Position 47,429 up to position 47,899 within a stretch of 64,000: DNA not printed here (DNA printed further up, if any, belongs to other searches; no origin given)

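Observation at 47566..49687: Unannotated 56-aa LPNTG mini-substrate, then a sortase translationally coupled to a processive GT2 synthase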

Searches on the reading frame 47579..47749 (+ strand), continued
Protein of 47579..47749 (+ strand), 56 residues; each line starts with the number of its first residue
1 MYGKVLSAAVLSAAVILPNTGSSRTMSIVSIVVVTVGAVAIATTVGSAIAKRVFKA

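Call 68: find_encoding_contigs(protein=P0263, flank=5000, max_places=2)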
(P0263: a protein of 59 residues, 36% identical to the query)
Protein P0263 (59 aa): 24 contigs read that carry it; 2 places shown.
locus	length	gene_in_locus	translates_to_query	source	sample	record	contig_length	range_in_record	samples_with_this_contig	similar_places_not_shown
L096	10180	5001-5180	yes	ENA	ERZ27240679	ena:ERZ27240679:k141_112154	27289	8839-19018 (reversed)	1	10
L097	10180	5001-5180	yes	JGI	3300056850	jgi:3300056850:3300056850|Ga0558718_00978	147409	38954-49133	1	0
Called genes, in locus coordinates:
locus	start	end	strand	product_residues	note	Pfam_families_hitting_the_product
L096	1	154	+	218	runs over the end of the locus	-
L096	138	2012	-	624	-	PF00122:E1-E2_ATPase, PF00702:Hydrolase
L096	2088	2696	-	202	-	PF02308:MgtC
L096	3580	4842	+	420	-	PF01522:Polysacc_deac_1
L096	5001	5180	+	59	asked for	-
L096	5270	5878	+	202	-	PF04203:Sortase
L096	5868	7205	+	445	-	PF00535:Glycos_transf_2, PF13641:Glyco_tranf_2_3, PF00535:Glycos_transf_2, PF13632:Glyco_trans_2_3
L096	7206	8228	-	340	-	PF00953:Glycos_transf_4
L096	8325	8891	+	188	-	PF06414:Zeta_toxin, PF13191:AAA_16 (weak), PF13671:AAA_33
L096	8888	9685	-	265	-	PF00459:Inositol_P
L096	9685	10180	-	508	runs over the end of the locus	PF01381:HTH_3, PF12844:HTH_19 (weak), PF13560:HTH_31, PF00275:EPSP_synthase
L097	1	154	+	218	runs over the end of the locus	-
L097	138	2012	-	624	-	PF00122:E1-E2_ATPase, PF00702:Hydrolase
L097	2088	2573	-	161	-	PF02308:MgtC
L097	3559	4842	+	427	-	PF01522:Polysacc_deac_1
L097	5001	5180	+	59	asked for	-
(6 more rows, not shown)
